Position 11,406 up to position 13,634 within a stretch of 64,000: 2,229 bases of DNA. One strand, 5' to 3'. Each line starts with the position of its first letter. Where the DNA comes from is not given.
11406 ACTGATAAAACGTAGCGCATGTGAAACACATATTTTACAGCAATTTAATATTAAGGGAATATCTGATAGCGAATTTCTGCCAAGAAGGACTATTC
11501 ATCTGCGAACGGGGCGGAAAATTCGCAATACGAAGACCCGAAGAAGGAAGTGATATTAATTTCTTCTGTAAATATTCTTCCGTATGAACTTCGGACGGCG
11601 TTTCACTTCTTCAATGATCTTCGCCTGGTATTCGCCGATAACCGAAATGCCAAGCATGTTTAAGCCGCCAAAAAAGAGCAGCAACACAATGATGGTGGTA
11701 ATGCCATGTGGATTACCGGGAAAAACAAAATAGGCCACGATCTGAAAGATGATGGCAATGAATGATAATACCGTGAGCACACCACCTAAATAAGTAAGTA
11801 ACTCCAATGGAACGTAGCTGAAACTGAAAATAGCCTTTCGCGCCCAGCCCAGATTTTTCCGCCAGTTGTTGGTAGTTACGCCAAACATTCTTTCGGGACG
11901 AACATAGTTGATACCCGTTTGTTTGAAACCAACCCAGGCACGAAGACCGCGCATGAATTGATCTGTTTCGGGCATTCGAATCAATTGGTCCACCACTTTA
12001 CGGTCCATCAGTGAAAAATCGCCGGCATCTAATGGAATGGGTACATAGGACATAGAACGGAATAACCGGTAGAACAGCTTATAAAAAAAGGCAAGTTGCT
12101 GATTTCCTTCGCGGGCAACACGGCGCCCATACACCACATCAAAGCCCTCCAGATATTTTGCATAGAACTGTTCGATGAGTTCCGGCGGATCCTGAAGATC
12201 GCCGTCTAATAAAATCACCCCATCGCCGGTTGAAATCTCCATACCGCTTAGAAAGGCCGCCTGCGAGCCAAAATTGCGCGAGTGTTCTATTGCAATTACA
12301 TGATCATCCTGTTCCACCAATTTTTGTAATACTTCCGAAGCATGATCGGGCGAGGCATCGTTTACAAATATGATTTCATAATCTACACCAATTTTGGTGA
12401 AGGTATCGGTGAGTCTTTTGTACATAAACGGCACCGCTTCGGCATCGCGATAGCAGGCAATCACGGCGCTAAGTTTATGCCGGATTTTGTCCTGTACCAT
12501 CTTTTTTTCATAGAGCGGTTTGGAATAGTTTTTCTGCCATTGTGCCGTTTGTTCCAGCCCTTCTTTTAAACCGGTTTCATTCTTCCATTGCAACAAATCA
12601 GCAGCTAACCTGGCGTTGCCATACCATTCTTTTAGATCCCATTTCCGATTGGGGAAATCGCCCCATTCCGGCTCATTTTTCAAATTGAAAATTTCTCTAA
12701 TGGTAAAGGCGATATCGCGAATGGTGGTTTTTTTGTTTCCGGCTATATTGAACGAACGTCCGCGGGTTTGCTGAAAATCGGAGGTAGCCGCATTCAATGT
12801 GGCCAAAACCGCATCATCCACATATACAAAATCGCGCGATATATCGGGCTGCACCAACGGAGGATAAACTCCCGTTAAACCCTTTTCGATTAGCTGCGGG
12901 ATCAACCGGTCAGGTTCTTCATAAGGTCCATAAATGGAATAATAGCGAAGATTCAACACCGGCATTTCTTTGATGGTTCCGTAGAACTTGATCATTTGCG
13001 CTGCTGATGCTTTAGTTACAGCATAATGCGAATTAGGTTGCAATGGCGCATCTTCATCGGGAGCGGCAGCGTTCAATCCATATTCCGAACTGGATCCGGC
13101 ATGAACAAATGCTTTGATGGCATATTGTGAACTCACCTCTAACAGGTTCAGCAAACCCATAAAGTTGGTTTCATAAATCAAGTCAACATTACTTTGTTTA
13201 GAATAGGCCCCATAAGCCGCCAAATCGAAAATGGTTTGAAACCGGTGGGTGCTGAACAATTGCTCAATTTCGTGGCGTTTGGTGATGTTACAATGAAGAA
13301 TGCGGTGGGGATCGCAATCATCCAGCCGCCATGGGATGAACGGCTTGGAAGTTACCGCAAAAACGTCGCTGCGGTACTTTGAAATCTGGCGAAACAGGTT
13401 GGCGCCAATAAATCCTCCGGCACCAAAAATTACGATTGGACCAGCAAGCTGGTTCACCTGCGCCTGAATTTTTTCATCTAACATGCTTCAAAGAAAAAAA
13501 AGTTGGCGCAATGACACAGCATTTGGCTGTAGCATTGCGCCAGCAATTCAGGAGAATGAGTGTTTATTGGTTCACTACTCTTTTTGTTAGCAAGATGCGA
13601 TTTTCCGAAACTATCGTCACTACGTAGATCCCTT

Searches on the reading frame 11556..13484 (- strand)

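Call 58: search_protein_families(library=pfam, proteins=[window:11556-13484:-], max_evalue=0.00001)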
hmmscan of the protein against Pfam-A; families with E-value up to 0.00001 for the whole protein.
window:11556-13484:- (642 aa): 6 families
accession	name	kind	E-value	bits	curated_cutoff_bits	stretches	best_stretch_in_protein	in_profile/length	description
PF01370.27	Epimerase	-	2.1e-41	142.4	20.9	1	17-248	1-240/240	NAD dependent epimerase/dehydratase family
PF16363.11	GDP_Man_Dehyd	-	7.5e-35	121.4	27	1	19-313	2-332/332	GDP-mannose 4,6 dehydratase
PF00535.33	Glycos_transf_2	-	2.4e-25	89.9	23.3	1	339-501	1-167/168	Glycosyl transferase family 2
PF01073.25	3Beta_HSD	-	1.5e-11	44.3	22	1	18-235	1-231/280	3-beta hydroxysteroid dehydrogenase/isomerase family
PF04321.23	RmlD_sub_bind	-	2.6e-08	33.7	27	1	17-167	3-138/287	RmlD substrate binding domain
PF02719.21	Polysacc_synt_2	-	5.7e-06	26.2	20.2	0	17-268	1-249/293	Polysaccharide biosynthesis protein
